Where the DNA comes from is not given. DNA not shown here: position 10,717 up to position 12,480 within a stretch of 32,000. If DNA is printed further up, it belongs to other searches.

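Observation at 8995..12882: AT-rich island with an MFS exporter, a 23-aa peptide ORF and a HEAT+FGE-fold enzyme: candidate uncharacterised peptide-modification or conflict module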

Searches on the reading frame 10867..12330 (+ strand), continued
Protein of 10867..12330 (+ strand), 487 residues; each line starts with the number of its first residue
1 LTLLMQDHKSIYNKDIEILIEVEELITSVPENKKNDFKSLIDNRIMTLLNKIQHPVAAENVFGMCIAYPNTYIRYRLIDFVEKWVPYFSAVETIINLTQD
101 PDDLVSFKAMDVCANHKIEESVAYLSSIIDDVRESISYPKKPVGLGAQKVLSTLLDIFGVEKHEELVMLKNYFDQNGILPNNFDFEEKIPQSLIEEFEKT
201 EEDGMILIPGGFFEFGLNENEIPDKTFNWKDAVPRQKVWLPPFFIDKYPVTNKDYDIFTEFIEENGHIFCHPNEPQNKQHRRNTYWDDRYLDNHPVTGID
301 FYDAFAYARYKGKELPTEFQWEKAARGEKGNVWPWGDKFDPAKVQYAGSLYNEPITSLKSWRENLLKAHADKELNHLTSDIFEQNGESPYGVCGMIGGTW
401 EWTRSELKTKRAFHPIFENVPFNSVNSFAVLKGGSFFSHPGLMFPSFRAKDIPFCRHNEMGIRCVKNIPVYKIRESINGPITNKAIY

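Call 22: search_protein_families(library=pfam, proteins=[L008:9465-10193:+, L008:10215-11465:+, L012:6020-6775:-, L012:4707-6008:-, L012:7375-7803:-, L041:4405-5148:+, L041:5350-7017:+, L017:8845-9501:+, L005:9972-10607:+, L004:6767-7282:+], max_evalue=0.01)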
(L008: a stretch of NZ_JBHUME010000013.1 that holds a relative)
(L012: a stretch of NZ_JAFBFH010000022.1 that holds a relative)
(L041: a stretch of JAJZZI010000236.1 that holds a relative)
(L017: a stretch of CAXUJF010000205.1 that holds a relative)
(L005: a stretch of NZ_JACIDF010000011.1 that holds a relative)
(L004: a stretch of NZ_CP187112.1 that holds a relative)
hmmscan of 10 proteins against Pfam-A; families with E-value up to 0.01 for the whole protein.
L008:9465-10193:+ (242 aa): 8 families
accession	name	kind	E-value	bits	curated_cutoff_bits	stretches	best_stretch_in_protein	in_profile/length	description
PF13649.12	Methyltransf_25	-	9.9e-12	45.8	27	1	43-137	1-97/97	Methyltransferase domain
PF13847.12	Methyltransf_31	-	4.9e-11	43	27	1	38-157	2-127/145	Methyltransferase domain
PF08241.18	Methyltransf_11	-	2.7e-07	31.6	21.2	1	44-140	1-94/95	Methyltransferase domain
PF08242.18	Methyltransf_12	-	8.4e-07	30.1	30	1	44-139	1-98/98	Methyltransferase domain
PF13489.12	Methyltransf_23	-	9.9e-07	29.1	27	1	33-218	14-162/164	Methyltransferase domain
PF03848.20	TehB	-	2.4e-05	24.3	20.4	1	11-140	7-131/193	Tellurite resistance protein TehB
PF02353.26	CMAS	-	0.0013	18.6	27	1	26-144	49-167/273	Mycolic acid cyclopropane synthetase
PF08003.17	Methyltransf_9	-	0.0018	17.8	23.8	1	36-165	113-243/315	Protein of unknown function (DUF1698)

L008:10215-11465:+ (416 aa): 2 families
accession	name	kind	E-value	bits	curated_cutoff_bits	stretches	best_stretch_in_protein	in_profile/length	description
PF07690.21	MFS_1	-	7.7e-36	124.1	33.4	1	19-365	1-343/347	Major Facilitator Superfamily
PF05977.19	MFS_3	-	3.3e-23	82.4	27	1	11-393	7-383/524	Transmembrane secretion effector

L012:6020-6775:- (251 aa): 1 family
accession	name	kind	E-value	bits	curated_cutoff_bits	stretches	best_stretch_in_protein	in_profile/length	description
PF05721.19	PhyH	-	2.7e-13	51.1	22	1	88-209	75-204/213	Phytanoyl-CoA dioxygenase (PhyH)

L012:4707-6008:- (433 aa): 1 family
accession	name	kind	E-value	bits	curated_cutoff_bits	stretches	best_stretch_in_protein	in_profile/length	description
PF03781.23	FGE-sulfatase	-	6.2e-47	160.8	23.3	1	172-430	4-254/255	Sulfatase-modifying factor enzyme 1-like domain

L012:7375-7803:- (142 aa): 0 families

L041:4405-5148:+ (247 aa): 10 families
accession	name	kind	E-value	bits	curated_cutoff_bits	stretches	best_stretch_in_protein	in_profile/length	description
PF13649.12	Methyltransf_25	-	4e-14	53.5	27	1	43-137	1-97/97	Methyltransferase domain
PF13489.12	Methyltransf_23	-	2.7e-11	43.9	27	1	31-220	13-162/164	Methyltransferase domain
PF13847.12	Methyltransf_31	-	4e-11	43.2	27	1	39-144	3-113/145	Methyltransferase domain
PF08241.18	Methyltransf_11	-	7.3e-10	39.8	21.2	1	44-140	1-94/95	Methyltransferase domain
PF08242.18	Methyltransf_12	-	1.4e-08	35.8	30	1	44-139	1-98/98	Methyltransferase domain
PF03848.20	TehB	-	3.3e-05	23.8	20.4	1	39-137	30-128/193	Tellurite resistance protein TehB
PF05724.17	TPMT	-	0.00015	21.9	26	1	16-109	14-108/218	Thiopurine S-methyltransferase (TPMT)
PF01209.24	Ubie_methyltran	-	0.00025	20.9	20.1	1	36-140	44-150/233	ubiE/COQ5 methyltransferase family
PF05401.17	NodS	-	0.00027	21.3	24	1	42-151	46-153/201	Nodulation protein S (NodS)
PF02353.26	CMAS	-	0.0083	15.9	27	0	33-143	56-166/273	Mycolic acid cyclopropane synthetase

L041:5350-7017:+ (555 aa): 1 family
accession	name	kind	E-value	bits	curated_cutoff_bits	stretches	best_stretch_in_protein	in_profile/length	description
PF00496.27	SBP_bac_5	-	4.8e-37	128.4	32.4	1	68-469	17-364/368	Bacterial extracellular solute-binding proteins, family 5 Middle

L017:8845-9501:+ (219 aa): 9 families
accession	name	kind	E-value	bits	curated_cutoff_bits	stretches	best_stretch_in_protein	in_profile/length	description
PF13847.12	Methyltransf_31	-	3.1e-14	53.3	27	1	49-161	2-111/145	Methyltransferase domain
PF13649.12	Methyltransf_25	-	2.9e-13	50.8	27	1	55-155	2-97/97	Methyltransferase domain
PF08241.18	Methyltransf_11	-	9.7e-13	49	21.2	1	55-157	1-93/95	Methyltransferase domain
PF01209.24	Ubie_methyltran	-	9.1e-12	45.3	20.1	1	42-162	39-154/233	ubiE/COQ5 methyltransferase family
PF08242.18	Methyltransf_12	-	2.7e-11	44.5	30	1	55-156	1-97/98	Methyltransferase domain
PF07021.18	MetW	-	5.9e-05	23.2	21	1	47-153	10-104/193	Methionine biosynthesis protein MetW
PF13489.12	Methyltransf_23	-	0.00021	21.5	27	1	45-157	16-114/164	Methyltransferase domain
PF02390.23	Methyltransf_4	-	0.00046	20.1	24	1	53-125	4-76/173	Putative methyltransferase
PF13679.12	Methyltransf_32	-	0.0088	16.4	27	0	49-112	24-91/143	Methyltransferase domain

L005:9972-10607:+ (211 aa): 6 families
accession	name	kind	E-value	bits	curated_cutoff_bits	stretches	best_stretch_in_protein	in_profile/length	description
PF00665.32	rve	-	9.9e-08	32.6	32.6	1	116-182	3-68/102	Integrase core domain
PF13443.12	HTH_26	-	0.0016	19.1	22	1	12-43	5-37/63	Cro/C1-type HTH DNA-binding domain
PF02796.21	HTH_7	-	0.0018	18.8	23.8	1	10-34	14-38/45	Helix-turn-helix domain of resolvase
PF13518.12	HTH_28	-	0.0035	17.8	25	1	13-39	8-34/52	Helix-turn-helix domain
PF01527.26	HTH_Tnp_1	-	0.0044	17.6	24.1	1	9-40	15-46/75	Transposase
PF13551.12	HTH_29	-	0.0069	16.9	28.1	0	13-39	7-34/64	Winged helix-turn helix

L004:6767-7282:+ (171 aa): 2 families
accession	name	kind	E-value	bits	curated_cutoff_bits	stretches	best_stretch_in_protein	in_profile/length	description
PF13358.12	DDE_3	-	1.2e-37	129.5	28.6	1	2-144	2-144/146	DDE superfamily endonuclease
PF03184.25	DDE_1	-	0.0032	17.5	22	1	55-148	49-145/177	DDE superfamily endonuclease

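Call 23: predict_structure(alignment_id=A2)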
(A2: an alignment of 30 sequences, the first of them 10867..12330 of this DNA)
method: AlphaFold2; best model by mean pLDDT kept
length: 487 residues; sequences in the alignment: 30
mean_pLDDT: 90.5   pTM: 0.92
mean pLDDT of the five models: 90.5, 89.7, 89.4, 86.8, 79.1
residues with pLDDT >= 90: 349; 70-90: 120; 50-70: 8; < 50: 10
segments of 3 or more residues with pLDDT < 50: 1-5, 421-425
pLDDT, mean of each block of 10 residues (from residue 1): 57 95 86 87 95 95 95 97 94 95 97 95 90 85 90 94 91 90 94 95 93 96 92 94 97 97 91 88 92 95 97 97 93 93 87 87 88 74 84 92 94 77 64 92 94 92 96 90 90
secondary structure, 60 per line:
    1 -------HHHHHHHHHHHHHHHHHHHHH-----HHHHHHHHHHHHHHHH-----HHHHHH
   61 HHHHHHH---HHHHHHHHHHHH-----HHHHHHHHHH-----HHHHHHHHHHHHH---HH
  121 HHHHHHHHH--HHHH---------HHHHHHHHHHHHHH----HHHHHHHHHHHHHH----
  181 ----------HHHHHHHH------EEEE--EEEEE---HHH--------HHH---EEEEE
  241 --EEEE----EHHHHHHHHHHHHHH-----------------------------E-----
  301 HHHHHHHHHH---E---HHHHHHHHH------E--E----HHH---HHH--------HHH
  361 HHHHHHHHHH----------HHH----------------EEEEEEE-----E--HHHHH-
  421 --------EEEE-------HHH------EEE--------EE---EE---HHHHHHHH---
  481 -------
elements in order: H8-28 H34-49 H55-67 H71-82 H88-97 H103-115 H119-129 H132-135 H145-158 H163-176 H191-198 E205-208 E211-215 E236-240 E243-246 H252-265 H301-310 H318-326 H358-370 E400-406 H415-419 E429-432 E449-451 H470-477

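Call 27: fold_search(model_id=the predicted structure, library=pdb)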
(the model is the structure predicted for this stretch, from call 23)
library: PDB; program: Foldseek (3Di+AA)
matches with E <= 10: 993; with E <= 0.001: 78
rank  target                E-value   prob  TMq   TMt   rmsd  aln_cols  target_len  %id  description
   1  4x8b_A                2.8e-16  1.00  0.39  0.44  17.8       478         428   19  Ergothioneine-biosynthetic sulfoxide synthase EgtB, apo form (released 2015-01-28)
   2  8ux5_B                4.3e-16  1.00  0.39  0.42  21.3       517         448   20  OvsA M401Y/Q430N/A431F from Halomonas utahensis, a hercynine-binding variant with selenoneine-biosynthetic activity (released 2024-07-17)
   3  8u41_B                4.6e-16  1.00  0.39  0.42  21.2       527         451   20  OvsA from Halomonas utahensis, an ovoselenol-biosynthetic selenoxide synthase in complex with histidine (released 2024-07-17)
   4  4x8b_B                7.4e-16  1.00  0.39  0.44  18.7       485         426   18  Ergothioneine-biosynthetic sulfoxide synthase EgtB, apo form (released 2015-01-28)
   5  8ux5_A                2.5e-15  1.00  0.38  0.41  21.3       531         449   20  OvsA M401Y/Q430N/A431F from Halomonas utahensis, a hercynine-binding variant with selenoneine-biosynthetic activity (released 2024-07-17)
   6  6vqp_A                3.3e-15  1.00  0.44  0.70   6.7       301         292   26  Structure of CalU17 from the Calicheamicin Biosynthesis Pathway of Micromonospora echinospora (released 2021-02-17)
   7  8u42_B                5.7e-15  1.00  0.39  0.42  21.1       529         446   18  OvsA from Halomonas utahensis, a selenoxide synthase involved in ovoselenol biosynthesis (released 2024-07-17)
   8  8u42_A                9.3e-15  1.00  0.39  0.42  21.1       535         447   18  OvsA from Halomonas utahensis, a selenoxide synthase involved in ovoselenol biosynthesis (released 2024-07-17)
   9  6xtp_A                9.8e-15  1.00  0.38  0.60  10.8       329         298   24  Crystal structure reveals non-coordinative binding of O2 to the copper center of the formylglycine-generating enzyme - (released 2021-01-27)
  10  2q17_D                1.0e-14  1.00  0.38  0.63   8.8       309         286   23  Formylglycine Generating Enzyme from Streptomyces coelicolor (released 2008-04-01)
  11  6xtq_A                1.2e-14  1.00  0.39  0.61  10.7       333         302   23  Crystal structure reveals non-coordinative binding of O2 to the copper center of the formylglycine-generating enzyme - (released 2021-01-27)
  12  6s07_A                1.8e-14  1.00  0.38  0.60  11.1       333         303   24  Structure of formylglycine-generating enzyme at 1.04 A in complex with copper and substrate reveals an acidic pocket f (released 2019-06-26)
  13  2q17_A                4.0e-14  1.00  0.38  0.62   8.8       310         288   25  Formylglycine Generating Enzyme from Streptomyces coelicolor (released 2008-04-01)
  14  2q17_B                4.9e-14  1.00  0.38  0.63   8.8       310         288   24  Formylglycine Generating Enzyme from Streptomyces coelicolor (released 2008-04-01)
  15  6muj_A                5.2e-14  1.00  0.39  0.64   8.7       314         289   24  Formylglycine generating enzyme bound to copper (released 2019-02-27)
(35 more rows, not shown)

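Call 28: search_solved_structures(query=A2, max_evalue=0.001, show_alignments=4)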
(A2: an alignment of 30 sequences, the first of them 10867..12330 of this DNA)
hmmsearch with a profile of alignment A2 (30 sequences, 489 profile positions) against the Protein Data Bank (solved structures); distinct sequences matched with E-value up to 0.001: 36.
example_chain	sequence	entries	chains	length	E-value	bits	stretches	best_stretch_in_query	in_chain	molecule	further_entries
7ml6_A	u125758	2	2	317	1.4e-39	139.5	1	204-471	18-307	CalU17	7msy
6vqp_A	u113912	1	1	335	1.9e-39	139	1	204-471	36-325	CalU17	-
31dc_A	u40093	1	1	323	7.4e-35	123.8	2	294-468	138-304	Formylglycine-generating enzyme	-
8aru_A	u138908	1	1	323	6.9e-34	120.6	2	294-468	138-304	Formylglycine-generating enzyme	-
2aft_X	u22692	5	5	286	7.2e-34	120.6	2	294-468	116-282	Sulfatase modifying factor 1 | Sulfatase-modifying factor 1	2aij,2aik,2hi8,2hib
5ssx_A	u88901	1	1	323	8.5e-34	120.3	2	294-468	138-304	Formylglycine-generating enzyme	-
5ssy_A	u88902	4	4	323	9.4e-34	120.2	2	294-468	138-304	Formylglycine-generating enzyme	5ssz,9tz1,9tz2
1y1e_X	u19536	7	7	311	2.9e-33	118.6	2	294-469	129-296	C-alpha-formyglycine-generating enzyme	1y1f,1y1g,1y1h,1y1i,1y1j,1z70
2aii_X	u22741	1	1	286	9.7e-33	116.8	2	294-468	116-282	Sulfatase modifying factor 1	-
2afy_X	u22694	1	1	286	1.4e-32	116.4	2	294-468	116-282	Sulfatase modifying factor 1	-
6s07_A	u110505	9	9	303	4.6e-30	108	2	294-467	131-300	Formylglycine-generating enzyme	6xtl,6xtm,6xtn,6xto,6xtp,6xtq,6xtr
4x8b_A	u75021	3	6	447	4.1e-29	104.9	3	382-467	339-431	Sulfoxide synthase EgtB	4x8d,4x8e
5nxl_A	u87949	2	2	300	5e-29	104.6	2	294-467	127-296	Non-specific serine/threonine protein kinase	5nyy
1y4j_A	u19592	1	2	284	1.5e-28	103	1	294-414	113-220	Sulfatase modifying factor 2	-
6muj_A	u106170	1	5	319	1.4e-27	99.8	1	294-470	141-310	Formylglycine-generating enzyme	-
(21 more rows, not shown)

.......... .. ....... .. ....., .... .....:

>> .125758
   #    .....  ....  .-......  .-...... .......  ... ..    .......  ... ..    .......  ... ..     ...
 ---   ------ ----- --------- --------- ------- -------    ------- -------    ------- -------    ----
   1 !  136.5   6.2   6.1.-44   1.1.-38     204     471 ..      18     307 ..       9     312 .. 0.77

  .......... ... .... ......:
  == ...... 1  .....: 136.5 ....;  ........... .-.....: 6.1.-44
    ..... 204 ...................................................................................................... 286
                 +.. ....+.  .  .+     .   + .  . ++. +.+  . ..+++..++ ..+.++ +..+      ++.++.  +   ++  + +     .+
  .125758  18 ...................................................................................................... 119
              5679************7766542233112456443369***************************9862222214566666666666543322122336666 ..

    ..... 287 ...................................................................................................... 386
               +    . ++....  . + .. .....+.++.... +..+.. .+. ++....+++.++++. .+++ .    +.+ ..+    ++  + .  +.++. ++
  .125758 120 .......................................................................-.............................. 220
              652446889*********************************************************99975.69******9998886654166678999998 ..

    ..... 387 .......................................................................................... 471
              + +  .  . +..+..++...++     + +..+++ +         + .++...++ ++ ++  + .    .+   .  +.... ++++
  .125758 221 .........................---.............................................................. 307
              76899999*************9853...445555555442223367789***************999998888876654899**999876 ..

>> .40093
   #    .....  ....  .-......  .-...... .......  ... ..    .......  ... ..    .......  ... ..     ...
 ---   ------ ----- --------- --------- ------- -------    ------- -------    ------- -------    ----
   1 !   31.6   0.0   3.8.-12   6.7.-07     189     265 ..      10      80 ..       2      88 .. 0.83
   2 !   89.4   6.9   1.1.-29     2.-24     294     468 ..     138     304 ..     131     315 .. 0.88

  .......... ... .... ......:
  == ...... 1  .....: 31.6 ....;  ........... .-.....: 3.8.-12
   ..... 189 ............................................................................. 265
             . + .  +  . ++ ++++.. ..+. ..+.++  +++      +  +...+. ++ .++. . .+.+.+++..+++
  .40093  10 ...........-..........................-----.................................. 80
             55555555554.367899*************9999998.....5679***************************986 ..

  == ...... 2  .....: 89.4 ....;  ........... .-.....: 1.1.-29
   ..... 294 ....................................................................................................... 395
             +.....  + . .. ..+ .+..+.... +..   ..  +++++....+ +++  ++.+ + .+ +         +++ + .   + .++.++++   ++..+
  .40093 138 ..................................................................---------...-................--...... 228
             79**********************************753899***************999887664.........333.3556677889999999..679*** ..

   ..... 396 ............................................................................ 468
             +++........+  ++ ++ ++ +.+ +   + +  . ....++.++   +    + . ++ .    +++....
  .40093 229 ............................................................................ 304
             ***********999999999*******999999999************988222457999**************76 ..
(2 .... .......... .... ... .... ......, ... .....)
